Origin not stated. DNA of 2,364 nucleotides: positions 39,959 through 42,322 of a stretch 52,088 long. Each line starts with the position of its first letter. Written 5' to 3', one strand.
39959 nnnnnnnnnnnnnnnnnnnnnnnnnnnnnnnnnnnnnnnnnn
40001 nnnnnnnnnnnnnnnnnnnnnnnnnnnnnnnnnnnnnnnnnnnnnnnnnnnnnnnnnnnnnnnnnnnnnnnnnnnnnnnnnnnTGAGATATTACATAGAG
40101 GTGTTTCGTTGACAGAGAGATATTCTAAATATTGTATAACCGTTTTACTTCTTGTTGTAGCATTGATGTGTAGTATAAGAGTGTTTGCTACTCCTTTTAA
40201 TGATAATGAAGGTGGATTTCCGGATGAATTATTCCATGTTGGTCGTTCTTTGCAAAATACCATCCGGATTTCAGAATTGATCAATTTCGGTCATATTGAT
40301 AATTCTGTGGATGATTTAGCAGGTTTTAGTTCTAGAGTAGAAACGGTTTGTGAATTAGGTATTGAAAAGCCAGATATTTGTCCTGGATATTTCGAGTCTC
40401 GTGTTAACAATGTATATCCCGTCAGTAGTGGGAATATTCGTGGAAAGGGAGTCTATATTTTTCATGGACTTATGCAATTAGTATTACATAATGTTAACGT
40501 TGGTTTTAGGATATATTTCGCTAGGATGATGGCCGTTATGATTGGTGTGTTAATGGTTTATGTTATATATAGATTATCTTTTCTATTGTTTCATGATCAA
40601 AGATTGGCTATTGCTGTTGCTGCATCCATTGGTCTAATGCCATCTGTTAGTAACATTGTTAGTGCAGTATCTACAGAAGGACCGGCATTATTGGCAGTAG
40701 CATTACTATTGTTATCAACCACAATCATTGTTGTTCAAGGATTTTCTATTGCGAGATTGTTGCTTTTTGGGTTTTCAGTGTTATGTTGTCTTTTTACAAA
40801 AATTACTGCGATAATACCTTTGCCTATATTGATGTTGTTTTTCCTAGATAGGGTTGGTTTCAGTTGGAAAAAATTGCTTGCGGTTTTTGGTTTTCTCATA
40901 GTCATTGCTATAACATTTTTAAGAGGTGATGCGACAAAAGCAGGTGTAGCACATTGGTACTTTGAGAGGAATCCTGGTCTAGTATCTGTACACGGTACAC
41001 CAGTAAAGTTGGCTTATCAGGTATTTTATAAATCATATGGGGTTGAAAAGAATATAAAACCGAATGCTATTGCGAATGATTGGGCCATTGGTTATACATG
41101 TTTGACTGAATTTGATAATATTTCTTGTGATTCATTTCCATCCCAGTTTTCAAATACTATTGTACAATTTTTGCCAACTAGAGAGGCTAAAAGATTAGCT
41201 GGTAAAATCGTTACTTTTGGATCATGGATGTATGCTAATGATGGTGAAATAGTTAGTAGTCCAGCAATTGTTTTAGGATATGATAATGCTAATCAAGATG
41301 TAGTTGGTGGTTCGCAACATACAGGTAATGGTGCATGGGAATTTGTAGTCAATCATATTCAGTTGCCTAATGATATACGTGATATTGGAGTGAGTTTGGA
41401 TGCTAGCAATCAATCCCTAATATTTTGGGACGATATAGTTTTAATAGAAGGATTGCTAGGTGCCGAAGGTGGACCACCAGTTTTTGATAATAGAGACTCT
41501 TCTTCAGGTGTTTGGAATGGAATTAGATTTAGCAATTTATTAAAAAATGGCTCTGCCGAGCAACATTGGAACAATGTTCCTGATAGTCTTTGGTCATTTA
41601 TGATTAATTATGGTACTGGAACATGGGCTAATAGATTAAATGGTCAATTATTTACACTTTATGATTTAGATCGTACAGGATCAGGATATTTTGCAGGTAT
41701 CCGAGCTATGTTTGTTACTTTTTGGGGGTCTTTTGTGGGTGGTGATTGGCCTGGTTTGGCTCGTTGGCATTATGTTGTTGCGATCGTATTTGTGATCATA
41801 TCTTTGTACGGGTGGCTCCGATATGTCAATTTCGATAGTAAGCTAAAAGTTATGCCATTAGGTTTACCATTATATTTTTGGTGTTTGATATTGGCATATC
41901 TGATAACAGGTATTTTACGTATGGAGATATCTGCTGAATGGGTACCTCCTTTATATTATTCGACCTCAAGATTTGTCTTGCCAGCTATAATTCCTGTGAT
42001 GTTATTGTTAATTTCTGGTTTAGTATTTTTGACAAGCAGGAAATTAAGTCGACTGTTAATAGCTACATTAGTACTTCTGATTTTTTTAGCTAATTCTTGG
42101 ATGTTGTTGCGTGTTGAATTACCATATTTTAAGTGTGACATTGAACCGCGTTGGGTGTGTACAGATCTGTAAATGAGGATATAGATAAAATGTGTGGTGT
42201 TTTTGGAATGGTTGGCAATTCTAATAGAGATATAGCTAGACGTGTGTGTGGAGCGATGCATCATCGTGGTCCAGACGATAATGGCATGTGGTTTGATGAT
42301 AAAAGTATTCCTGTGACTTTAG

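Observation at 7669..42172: Seven GT-C-type polytopic membrane proteins in one locus, five of them not assignable to a known family by eye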

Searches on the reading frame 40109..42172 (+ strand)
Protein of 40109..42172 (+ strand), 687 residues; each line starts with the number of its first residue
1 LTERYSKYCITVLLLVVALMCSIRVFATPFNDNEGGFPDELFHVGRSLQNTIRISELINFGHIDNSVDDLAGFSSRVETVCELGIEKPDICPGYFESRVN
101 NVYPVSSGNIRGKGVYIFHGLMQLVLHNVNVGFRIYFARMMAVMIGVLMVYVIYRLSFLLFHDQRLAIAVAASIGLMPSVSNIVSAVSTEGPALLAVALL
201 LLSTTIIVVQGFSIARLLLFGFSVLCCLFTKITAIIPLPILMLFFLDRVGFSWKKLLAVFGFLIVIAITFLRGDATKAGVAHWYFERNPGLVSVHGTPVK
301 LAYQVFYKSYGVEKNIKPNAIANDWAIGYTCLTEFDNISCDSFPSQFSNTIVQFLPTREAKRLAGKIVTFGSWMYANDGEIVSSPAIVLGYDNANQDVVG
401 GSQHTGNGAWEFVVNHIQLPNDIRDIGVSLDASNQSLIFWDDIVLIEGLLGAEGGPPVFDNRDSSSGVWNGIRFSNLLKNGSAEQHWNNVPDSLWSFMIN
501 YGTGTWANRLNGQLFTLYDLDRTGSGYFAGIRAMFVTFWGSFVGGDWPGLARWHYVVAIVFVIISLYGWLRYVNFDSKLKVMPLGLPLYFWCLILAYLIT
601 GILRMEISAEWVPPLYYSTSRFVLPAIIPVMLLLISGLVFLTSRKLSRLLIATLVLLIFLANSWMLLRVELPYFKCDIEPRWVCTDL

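Call 4: search_protein_families(library=pfam, proteins=[window:40109-42172:+], max_evalue=0.1)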
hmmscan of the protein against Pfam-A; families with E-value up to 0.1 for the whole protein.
window:40109-42172:+ (687 aa): 0 families

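Call 9: search_protein_families(library=ncbifam, proteins=[window:40109-42172:+], max_evalue=0.1)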
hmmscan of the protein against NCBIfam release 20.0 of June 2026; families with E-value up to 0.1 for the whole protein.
window:40109-42172:+ (687 aa): 1 family
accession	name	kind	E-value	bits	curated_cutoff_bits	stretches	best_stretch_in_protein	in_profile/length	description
NF033387.1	ANT_6_aadS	equivalog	0.038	13.2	450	1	298-353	92-146/284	AadS family aminoglycoside 6-adenylyltransferase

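Call 15: find_homologous_proteins(query=window:40109-42172:+, max_evalue=0.001)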
Query window:40109-42172:+ (687 aa): 20 proteins with E <= 0.001 among 8000 candidates.
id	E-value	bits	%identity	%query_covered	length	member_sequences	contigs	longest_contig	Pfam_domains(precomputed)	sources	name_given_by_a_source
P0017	0.0e+0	1488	94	100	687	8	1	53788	-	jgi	-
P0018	6.0e-237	806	53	98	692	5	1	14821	-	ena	-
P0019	2.5e-234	798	53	98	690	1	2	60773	-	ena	-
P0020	1.9e-233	795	53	98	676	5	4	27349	-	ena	-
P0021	4.7e-231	787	52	98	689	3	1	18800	-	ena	-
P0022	2.3e-219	748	51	99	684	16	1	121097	-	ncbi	-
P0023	9.4e-219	746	50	98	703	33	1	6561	-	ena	-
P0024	3.0e-217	741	51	98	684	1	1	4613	-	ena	-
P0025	4.8e-217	741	50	98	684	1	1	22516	-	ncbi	-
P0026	5.3e-217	741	50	98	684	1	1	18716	-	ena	-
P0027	8.5e-216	737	50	98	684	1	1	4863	-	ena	-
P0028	2.3e-214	732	50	98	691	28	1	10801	-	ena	-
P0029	6.9e-173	595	43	100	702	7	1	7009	-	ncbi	-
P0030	1.7e-172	593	42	100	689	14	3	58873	-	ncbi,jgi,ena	jgi:hypothetical protein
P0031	5.8e-167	575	42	100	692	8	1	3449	-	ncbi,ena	-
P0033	2.1e-163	563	42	100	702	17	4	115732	-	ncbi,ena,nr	ncbi:MAG: hypothetical protein MK000_02465 [Anaerolineales bacterium]|nr:hypothetical protein [Anaer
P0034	2.0e-131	458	37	99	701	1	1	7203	-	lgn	-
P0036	1.5e-12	65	24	80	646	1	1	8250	-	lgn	-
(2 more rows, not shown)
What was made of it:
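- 40109..42172 (+): 687-aa polytopic protein, probably a divergent PMT_2-like GT-C with an inserted carbohydrate-binding-like domain. The family has 20 clusters (call 15).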

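Call 21: search_solved_structures(query=A2, max_evalue=10)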
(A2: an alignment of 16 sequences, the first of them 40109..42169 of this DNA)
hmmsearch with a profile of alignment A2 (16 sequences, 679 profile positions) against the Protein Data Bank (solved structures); distinct sequences matched with E-value up to 10: 4.
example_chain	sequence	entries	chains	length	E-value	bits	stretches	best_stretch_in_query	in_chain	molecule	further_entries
8yy9_M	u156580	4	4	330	0.08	14.4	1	546-610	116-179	Reaction center protein M chain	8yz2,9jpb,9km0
2iez_A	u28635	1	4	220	1.7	10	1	49-110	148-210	Ras-related protein Rab-27B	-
1qhw_A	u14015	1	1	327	1.8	10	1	21-65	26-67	PROTEIN (PURPLE ACID PHOSPHATASE)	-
7d6c_3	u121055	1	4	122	2.3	9.6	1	146-205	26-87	Carboxysome assembly protein CcmN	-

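Call 37: predict_structure(alignment_id=A2)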
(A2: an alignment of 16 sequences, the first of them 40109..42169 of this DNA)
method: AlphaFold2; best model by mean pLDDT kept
length: 687 residues; sequences in the alignment: 16
mean_pLDDT: 57.8   pTM: 0.47
mean pLDDT of the five models: 57.8, 57.7, 56.4, 52.4, 52.0
residues with pLDDT >= 90: 0; 70-90: 192; 50-70: 265; < 50: 230
segments of 3 or more residues with pLDDT < 50: 31-39, 72-78, 95-113, 232-234, 266-298, 306-314, 325-348, 481-556, 576-582, 602-626, 679-687
pLDDT, mean of each block of 10 residues (from residue 1): 61 74 68 47 55 61 53 49 56 48 37 53 67 76 80 77 78 69 56 66 66 75 67 52 59 53 47 30 30 46 49 52 49 36 44 68 86 82 78 64 80 85 77 66 82 68 72 76 36 38 32 41 32 31 31 47 64 51 56 59 42 36 48 66 73 77 62 56 41
secondary structure, 60 per line:
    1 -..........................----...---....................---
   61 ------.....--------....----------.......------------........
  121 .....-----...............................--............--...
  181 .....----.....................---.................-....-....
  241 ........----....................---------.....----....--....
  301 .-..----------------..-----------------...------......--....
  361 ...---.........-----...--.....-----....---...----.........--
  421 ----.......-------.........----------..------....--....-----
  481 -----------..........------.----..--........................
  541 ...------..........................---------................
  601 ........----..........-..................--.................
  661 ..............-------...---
elements in order (helices of 4 or more, strands of 3 or more residues): H2-27 H38-57 H67-71 H80-83 H94-100 H113-125 H131-161 H164-175 H178-185 H190-210 H214-230 H232-235 H237-248 H253-272 H282-286 E291-294 E297-301 E349-354 H357-363 E367-375 E381-383 E386-390 E396-399 E403-405 E410-418 E425-431 E439-447 E466-469 E472-475 H492-501 H517-543 H550-575 H585-608 H613-622 H624-641 H644-674
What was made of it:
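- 41153..41533 (+): Central beta-sandwich domain of 40109 (about residues 349-475), CBM-like. This part of the AF2 model has pLDDT 64-86 (call 37).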

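Call 40: fold_search(model_id=the predicted structure, library=pdb)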
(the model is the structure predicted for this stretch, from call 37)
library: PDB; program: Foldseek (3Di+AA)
matches with E <= 10: 942; with E <= 0.001: 0
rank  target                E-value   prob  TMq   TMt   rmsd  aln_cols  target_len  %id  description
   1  4d0q                  3.1e-03  1.00  0.12  0.45   3.1       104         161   14  Hyaluronan Binding Module of the Streptococcal Pneumoniae Hyaluronate Lyase (released 2014-08-06)
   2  9jsk_C                4.4e-03  1.00  0.12  0.18   8.8       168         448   12  Clostridium perfringens iota toxin pore Ib in prepore IV state (released 2025-05-14)
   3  2zey_A                4.6e-03  1.00  0.11  0.40   5.3       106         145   12  Family 16 carbohydrate binding module (released 2008-03-04)
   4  9jsl_D                7.4e-03  1.00  0.12  0.18   9.0       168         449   12  Clostridium perfringens iota toxin pore Ib in prepore V state (released 2025-05-14)
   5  2zez_B                8.8e-03  1.00  0.12  0.45   6.2       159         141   12  Family 16 Carbohydrate Binding Module-2 (released 2008-03-25)
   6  9jsk_A                1.0e-02  1.00  0.11  0.16   4.3       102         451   15  Clostridium perfringens iota toxin pore Ib in prepore IV state (released 2025-05-14)
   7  4gwm_B                1.1e-02  1.00  0.12  0.15   7.8       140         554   12  Crystal structure of human promeprin beta (released 2012-09-19)
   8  9jsm_A                1.1e-02  1.00  0.13  0.18   8.7       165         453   12  Clostridium perfringens iota toxin pore Ib in prepore VI state (released 2025-05-14)
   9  9jsi_G                1.2e-02  1.00  0.13  0.17   9.1       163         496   12  Clostridium perfringens iota toxin pore Ib in prepore II state (released 2025-05-14)
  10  8yrm_A                1.2e-02  0.99  0.11  0.15  13.3       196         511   13  Iota toxin Ib pore serine-clamp mutant (released 2025-03-26)
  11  2zew_A                1.2e-02  1.00  0.10  0.40   4.5        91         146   12  Family 16 Cabohydrate Binding Domain Module 1 (released 2008-03-04)
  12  2zey_B                1.3e-02  1.00  0.10  0.39   5.3       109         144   11  Family 16 carbohydrate binding module (released 2008-03-04)
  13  9i5l_A                1.3e-02  0.96  0.30  0.30  17.7       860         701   11  Structure of the Chaetomium thermophilum Pmt4 homodimer (C1 symmetry) (released 2025-12-24)
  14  3oea_A                1.4e-02  1.00  0.10  0.40   4.5        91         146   13  Crystal structure of the Q121E mutants of C.polysaccharolyticus CBM16-1 bound to cellopentaose (released 2010-08-25)
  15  4gwm_A                1.5e-02  1.00  0.12  0.15   7.8       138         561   14  Crystal structure of human promeprin beta (released 2012-09-19)
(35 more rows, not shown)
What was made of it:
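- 41153..41533 (+): Foldseek matches CBM16, CBM4, CBM61, CBM22 and a hyaluronan-binding module, with E from 3e-3 and TMt 0.4-0.5 (call 40).
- On Carbohydrate-binding-module-bearing GT-C (Emb/AftD/GT136 type): Residues about 349-475 of 40109 (pLDDT 64-86) match CBM16, CBM4, CBM61 and CBM22 (call 40).
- The CBM-like domain in 40109 points to a carbohydrate acceptor (call 40).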

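Call 49: search_protein_families(library=pfam, alignment_id=A2, max_evalue=10)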
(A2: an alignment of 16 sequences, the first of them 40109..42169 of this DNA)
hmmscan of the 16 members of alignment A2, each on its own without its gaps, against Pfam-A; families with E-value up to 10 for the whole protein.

A. member 1, window:40109-42169:+ (687 aa): 0 families

B. families by the number of members that match (of 16 scanned): 6 families
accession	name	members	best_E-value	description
PF11857.13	DUF3377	3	0.36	Domain of unknown function (DUF3377)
PF13231.12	PMT_2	1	0.0045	Dolichyl-phosphate-mannose-protein mannosyltransferase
PF19451.5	DUF5989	1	0.024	Family of unknown function (DUF5989)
PF13567.11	DUF4131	1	0.039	Domain of unknown function (DUF4131)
PF02355.23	SecD_SecF_C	1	0.078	Protein export membrane protein SecD/SecF, C-terminal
PF05393.16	Hum_adeno_E3A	1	4.8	Human adenovirus early E3A glycoprotein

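Call 72: search_protein_families(library=pfam, proteins=[P0036, P0034], max_evalue=10)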
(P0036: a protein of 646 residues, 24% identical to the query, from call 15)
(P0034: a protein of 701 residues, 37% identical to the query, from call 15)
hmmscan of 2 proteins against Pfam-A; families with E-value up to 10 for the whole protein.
P0036 (646 aa): 0 families

P0034 (701 aa): 2 families
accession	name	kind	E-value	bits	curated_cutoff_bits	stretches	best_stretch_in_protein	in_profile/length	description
PF13231.12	PMT_2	-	0.0045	17.6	26.1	1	136-267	22-153/160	Dolichyl-phosphate-mannose-protein mannosyltransferase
PF02355.23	SecD_SecF_C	-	0.078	12.8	20.5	2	174-234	122-182/189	Protein export membrane protein SecD/SecF, C-terminal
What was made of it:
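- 40109..42172 (+): Homolog P0034 hits PMT_2 at E 0.0045 over residues 136-267 (call 72).
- On Pfam PMT_2 (PF13231) / PMT (PF02366): The 40109 homolog P0034 reaches 17.6 bits (call 72).
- For 40109: a CBM-like domain (call 40), a sub-threshold PMT_2 hit in P0034 in the same TM2-TM6 region (call 72), and a weak Pmt4 fold match (call 40).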

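Call 82: find_encoding_contigs(protein=P0033, flank=10000, max_places=1)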
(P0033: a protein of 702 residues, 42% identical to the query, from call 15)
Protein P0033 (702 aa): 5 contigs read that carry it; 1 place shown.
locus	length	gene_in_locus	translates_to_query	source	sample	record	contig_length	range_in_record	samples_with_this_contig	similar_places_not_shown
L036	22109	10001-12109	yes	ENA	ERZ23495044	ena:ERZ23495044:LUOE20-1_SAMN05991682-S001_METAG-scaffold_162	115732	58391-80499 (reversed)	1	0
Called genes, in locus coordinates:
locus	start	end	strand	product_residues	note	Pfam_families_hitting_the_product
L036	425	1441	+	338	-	PF00106:adh_short (weak), PF01073:3Beta_HSD, PF01370:Epimerase, PF04321:RmlD_sub_bind, PF05368:NmrA, PF07993:NAD_binding_4 (weak), PF16363:GDP_Man_Dehyd, PF13460:NAD_binding_10, +1 more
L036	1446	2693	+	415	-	PF13439:Glyco_transf_4, PF13579:Glyco_trans_4_4, PF00534:Glycos_transf_1, PF13692:Glyco_trans_1_4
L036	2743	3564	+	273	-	-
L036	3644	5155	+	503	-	PF13231:PMT_2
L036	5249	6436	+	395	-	-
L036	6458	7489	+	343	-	PF00953:Glycos_transf_4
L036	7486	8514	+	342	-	PF00106:adh_short, PF04321:RmlD_sub_bind, PF08659:KR, PF01073:3Beta_HSD, PF01370:Epimerase, PF02719:Polysacc_synt_2, PF07993:NAD_binding_4 (faint), PF16363:GDP_Man_Dehyd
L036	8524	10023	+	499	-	PF00953:Glycos_transf_4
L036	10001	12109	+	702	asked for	-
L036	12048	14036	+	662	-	PF13522:GATase_6, PF13537:GATase_7, PF12481:DUF3700 (weak), PF00733:Asn_synthase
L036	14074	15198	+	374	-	PF01041:DegT_DnrJ_EryC1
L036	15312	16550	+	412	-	PF08421:Methyltransf_13, PF13489:Methyltransf_23, PF08241:Methyltransf_11 (weak), PF08242:Methyltransf_12, PF08484:Methyltransf_14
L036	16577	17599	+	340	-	PF01370:Epimerase, PF02719:Polysacc_synt_2 (faint), PF04321:RmlD_sub_bind (weak), PF01073:3Beta_HSD, PF16363:GDP_Man_Dehyd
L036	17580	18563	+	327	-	PF01073:3Beta_HSD, PF01370:Epimerase, PF02719:Polysacc_synt_2, PF04321:RmlD_sub_bind, PF07993:NAD_binding_4 (faint), PF16363:GDP_Man_Dehyd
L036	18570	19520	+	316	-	PF01073:3Beta_HSD, PF01370:Epimerase, PF02719:Polysacc_synt_2, PF03435:Sacchrp_dh_NADP (faint), PF04321:RmlD_sub_bind, PF07993:NAD_binding_4, PF13460:NAD_binding_10, PF16363:GDP_Man_Dehyd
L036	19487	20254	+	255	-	PF13489:Methyltransf_23 (weak), PF08241:Methyltransf_11, PF08242:Methyltransf_12, PF13649:Methyltransf_25, PF13847:Methyltransf_31 (weak)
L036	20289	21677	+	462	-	PF01266:DAO (faint), PF01593:Amino_oxidase, PF13450:NAD_binding_8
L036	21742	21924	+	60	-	PF19451:DUF5989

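Call 83: find_encoding_contigs(protein=P0022, flank=10000, max_places=1)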
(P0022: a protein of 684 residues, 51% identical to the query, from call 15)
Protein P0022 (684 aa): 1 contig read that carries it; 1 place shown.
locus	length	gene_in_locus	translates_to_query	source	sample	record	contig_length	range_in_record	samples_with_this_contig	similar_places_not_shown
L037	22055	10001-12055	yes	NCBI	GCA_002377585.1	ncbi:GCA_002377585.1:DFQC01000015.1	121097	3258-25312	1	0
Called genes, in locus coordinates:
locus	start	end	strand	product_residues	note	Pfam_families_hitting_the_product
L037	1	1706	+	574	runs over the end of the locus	PF02543:Carbam_trans_N, PF00814:TsaD (faint), PF16861:Carbam_trans_C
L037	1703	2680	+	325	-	PF01073:3Beta_HSD, PF01370:Epimerase, PF02719:Polysacc_synt_2 (faint), PF04321:RmlD_sub_bind, PF16363:GDP_Man_Dehyd, PF07993:NAD_binding_4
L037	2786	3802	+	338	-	PF00106:adh_short (weak), PF01073:3Beta_HSD, PF01370:Epimerase, PF04321:RmlD_sub_bind, PF05368:NmrA (weak), PF07993:NAD_binding_4 (weak), PF16363:GDP_Man_Dehyd, PF13460:NAD_binding_10 (weak), +1 more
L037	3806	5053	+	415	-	PF13439:Glyco_transf_4, PF13579:Glyco_trans_4_4, PF00534:Glycos_transf_1, PF13692:Glyco_trans_1_4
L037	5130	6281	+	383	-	PF13472:Lipase_GDSL_2 (faint)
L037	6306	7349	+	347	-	PF00953:Glycos_transf_4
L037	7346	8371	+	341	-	PF01073:3Beta_HSD, PF01370:Epimerase, PF02719:Polysacc_synt_2, PF04321:RmlD_sub_bind, PF07993:NAD_binding_4 (faint), PF08659:KR (weak), PF16363:GDP_Man_Dehyd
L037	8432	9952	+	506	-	PF00953:Glycos_transf_4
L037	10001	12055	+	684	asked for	-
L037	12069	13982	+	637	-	PF13522:GATase_6, PF12481:DUF3700 (weak), PF13537:GATase_7, PF00733:Asn_synthase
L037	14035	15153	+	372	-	PF01041:DegT_DnrJ_EryC1, PF01212:Beta_elim_lyase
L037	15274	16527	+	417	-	PF08421:Methyltransf_13, PF13489:Methyltransf_23, PF08241:Methyltransf_11 (weak), PF08242:Methyltransf_12 (faint), PF08484:Methyltransf_14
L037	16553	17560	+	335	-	PF01370:Epimerase, PF03435:Sacchrp_dh_NADP (weak), PF04321:RmlD_sub_bind (weak), PF01073:3Beta_HSD, PF16363:GDP_Man_Dehyd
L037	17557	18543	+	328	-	PF01073:3Beta_HSD, PF01370:Epimerase, PF02719:Polysacc_synt_2, PF04321:RmlD_sub_bind, PF07993:NAD_binding_4, PF16363:GDP_Man_Dehyd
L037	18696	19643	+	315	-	PF01073:3Beta_HSD, PF01370:Epimerase, PF02719:Polysacc_synt_2, PF04321:RmlD_sub_bind, PF07993:NAD_binding_4, PF13460:NAD_binding_10, PF16363:GDP_Man_Dehyd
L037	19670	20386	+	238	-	PF02353:CMAS (weak), PF13489:Methyltransf_23, PF13847:Methyltransf_31, PF08241:Methyltransf_11, PF08242:Methyltransf_12, PF13649:Methyltransf_25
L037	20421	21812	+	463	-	PF01266:DAO (faint), PF01593:Amino_oxidase, PF13450:NAD_binding_8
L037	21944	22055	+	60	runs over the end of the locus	PF19451:DUF5989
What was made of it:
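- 42151..51813 (+): Nucleotide-sugar tailoring block: AsnB-type amidotransferase, DegT aminotransferase, sugar C-methyltransferase, three epimerase/dehydratases, a methyltransferase and a FAD amine-oxidase-like protein. The block is syntenic in L036 and L037 (calls 82, 83).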
